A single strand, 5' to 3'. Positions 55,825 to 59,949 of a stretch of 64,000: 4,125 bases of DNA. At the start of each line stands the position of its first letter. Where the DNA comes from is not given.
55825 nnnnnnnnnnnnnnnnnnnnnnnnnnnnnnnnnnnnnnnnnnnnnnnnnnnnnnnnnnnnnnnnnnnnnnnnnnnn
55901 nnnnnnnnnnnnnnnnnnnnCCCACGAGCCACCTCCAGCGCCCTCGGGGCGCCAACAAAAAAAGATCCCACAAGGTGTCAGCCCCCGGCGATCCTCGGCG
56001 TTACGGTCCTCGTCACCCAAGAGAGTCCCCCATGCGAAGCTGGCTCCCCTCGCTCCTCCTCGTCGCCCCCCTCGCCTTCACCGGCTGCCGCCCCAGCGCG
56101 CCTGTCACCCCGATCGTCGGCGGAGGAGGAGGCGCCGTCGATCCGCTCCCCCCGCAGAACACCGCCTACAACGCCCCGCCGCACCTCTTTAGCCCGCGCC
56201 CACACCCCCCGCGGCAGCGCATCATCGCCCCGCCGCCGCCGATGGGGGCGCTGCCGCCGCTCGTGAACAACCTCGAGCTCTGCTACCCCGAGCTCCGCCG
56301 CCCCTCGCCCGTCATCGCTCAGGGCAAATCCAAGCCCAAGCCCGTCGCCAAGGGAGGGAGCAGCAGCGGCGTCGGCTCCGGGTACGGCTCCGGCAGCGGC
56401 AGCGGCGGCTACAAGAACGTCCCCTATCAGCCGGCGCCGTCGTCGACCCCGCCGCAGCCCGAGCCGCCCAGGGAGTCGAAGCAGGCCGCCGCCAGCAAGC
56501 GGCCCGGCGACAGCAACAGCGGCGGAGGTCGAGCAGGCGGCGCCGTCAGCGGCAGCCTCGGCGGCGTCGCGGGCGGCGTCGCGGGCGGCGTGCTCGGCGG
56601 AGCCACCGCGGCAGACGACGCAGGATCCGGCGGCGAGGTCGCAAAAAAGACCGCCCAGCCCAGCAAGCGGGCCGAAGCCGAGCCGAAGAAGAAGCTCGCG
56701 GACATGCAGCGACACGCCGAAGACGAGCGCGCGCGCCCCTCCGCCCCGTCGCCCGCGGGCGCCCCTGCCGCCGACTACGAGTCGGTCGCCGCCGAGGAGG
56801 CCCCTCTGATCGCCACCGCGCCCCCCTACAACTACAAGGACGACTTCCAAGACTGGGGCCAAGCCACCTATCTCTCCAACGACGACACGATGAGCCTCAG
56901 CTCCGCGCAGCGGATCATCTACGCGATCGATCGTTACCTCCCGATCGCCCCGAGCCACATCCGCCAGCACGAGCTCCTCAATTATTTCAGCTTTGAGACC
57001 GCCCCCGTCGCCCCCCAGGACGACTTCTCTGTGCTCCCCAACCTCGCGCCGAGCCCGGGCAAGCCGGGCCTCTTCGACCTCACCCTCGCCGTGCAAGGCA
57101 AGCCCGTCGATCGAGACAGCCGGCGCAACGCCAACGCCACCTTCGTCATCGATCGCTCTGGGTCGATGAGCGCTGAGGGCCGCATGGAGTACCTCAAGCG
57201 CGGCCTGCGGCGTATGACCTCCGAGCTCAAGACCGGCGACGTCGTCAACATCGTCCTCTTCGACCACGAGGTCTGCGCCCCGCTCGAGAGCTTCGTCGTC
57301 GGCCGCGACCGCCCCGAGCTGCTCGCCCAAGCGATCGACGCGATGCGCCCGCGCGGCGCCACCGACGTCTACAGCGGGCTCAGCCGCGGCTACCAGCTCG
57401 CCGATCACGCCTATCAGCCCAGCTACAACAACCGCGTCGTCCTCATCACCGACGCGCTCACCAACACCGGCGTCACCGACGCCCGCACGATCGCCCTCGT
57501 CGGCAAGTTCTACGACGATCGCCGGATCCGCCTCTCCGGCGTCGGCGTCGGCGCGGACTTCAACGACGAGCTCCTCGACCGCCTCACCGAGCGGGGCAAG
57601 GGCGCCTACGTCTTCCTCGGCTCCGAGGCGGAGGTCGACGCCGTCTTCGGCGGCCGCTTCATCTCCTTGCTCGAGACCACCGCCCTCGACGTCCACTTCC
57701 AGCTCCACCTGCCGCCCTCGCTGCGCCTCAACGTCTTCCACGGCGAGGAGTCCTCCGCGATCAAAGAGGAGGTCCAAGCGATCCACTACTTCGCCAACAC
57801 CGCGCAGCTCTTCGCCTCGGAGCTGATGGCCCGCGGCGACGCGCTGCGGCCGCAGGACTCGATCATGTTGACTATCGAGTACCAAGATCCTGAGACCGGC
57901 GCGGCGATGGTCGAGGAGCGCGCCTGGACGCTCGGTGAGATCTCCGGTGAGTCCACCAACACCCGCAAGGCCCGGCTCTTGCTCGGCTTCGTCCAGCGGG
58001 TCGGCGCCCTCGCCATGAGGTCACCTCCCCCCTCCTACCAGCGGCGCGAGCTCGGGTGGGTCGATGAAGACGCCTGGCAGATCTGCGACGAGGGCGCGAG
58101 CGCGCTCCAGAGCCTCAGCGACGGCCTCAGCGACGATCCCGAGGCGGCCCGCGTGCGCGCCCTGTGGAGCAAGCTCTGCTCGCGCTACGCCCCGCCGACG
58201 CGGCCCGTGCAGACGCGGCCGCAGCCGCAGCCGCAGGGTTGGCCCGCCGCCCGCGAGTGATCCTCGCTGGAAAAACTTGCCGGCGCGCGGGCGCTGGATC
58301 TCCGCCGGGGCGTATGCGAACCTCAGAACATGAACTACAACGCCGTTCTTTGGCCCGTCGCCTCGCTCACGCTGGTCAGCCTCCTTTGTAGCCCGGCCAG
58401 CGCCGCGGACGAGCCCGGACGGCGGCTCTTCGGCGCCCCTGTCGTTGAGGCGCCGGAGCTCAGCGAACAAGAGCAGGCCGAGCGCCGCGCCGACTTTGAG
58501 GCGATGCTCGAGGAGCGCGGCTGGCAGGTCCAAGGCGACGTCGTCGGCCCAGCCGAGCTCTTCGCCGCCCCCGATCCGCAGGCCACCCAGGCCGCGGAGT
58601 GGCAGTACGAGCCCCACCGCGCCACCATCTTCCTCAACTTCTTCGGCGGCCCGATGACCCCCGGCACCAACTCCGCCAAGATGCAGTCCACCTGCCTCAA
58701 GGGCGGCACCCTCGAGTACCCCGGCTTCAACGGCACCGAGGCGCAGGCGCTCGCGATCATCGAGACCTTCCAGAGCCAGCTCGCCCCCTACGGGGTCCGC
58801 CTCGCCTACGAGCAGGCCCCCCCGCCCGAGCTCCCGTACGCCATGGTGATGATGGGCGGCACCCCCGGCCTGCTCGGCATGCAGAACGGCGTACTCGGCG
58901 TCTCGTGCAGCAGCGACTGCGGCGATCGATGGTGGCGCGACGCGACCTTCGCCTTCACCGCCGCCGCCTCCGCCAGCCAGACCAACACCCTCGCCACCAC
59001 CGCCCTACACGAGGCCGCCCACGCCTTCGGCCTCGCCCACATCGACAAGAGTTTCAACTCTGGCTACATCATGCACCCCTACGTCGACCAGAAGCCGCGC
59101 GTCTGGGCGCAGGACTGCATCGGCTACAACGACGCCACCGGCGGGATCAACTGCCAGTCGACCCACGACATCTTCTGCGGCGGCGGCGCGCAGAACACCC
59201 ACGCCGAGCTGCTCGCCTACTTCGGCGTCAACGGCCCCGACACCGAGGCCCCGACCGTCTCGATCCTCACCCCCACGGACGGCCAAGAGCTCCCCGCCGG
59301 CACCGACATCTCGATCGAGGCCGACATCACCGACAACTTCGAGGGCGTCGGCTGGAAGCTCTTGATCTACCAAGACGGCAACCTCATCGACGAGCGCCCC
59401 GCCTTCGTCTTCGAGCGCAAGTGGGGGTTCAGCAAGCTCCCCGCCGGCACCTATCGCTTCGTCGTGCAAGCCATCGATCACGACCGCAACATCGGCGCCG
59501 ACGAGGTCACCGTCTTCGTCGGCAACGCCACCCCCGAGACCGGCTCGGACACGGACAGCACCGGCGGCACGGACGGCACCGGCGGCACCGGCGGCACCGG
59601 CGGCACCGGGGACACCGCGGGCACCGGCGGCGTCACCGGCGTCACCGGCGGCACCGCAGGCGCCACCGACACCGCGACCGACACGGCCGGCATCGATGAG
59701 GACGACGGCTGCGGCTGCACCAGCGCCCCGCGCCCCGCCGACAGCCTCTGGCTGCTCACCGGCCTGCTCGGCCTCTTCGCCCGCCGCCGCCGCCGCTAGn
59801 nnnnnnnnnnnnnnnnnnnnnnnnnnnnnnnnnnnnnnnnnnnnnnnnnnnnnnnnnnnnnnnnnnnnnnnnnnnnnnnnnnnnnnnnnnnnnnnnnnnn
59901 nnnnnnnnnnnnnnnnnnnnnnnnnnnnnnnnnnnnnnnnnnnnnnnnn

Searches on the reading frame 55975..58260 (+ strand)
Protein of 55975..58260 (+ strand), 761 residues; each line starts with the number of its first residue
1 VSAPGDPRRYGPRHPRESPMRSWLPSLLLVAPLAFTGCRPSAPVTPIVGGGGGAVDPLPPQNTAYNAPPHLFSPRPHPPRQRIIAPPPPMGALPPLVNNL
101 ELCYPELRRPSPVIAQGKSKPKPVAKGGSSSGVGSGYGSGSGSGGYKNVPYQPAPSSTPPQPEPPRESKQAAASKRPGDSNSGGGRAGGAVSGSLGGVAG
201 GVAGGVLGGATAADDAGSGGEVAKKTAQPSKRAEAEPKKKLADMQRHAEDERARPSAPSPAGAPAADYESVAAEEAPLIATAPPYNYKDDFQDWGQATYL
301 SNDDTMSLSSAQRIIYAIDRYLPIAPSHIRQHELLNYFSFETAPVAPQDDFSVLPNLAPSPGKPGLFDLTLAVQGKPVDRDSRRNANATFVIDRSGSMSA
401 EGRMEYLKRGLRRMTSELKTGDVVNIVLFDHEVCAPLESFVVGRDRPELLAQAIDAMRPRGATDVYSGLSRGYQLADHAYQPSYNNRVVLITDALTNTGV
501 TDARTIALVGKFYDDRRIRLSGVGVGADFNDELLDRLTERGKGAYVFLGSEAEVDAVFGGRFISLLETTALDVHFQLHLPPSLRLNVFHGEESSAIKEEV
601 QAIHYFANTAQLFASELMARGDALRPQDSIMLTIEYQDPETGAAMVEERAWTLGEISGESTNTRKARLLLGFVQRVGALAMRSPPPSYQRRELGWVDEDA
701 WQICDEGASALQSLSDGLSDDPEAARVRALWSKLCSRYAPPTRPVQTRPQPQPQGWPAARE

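Call 60: search_protein_families(library=pfam, proteins=[window:55975-58260:+], max_evalue=0.001)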
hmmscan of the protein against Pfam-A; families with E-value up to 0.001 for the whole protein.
window:55975-58260:+ (761 aa): 3 families
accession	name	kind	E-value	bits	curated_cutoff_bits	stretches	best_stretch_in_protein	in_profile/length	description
PF13768.12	VWA_3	-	3.9e-12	46.9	27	1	390-547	5-155/155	von Willebrand factor type A domain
PF13519.12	VWA_2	-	9.4e-11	42.7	27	1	390-494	3-106/107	von Willebrand factor type A domain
PF00092.34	VWA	-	8.2e-10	39.6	23.8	1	389-548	3-161/174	von Willebrand factor type A domain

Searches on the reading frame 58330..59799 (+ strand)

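Call 60: search_protein_families(library=pfam, proteins=[window:58330-59799:+], max_evalue=0.001)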
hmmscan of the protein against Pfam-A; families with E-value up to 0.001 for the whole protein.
window:58330-59799:+ (489 aa): 2 families
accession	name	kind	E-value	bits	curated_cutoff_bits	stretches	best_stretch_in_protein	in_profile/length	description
PF17957.7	Big_7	-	2e-08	35.2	24.1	1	308-378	1-69/70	Bacterial Ig domain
PF00413.30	Peptidase_M10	-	0.00052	20.4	24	1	206-254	93-138/159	Matrixin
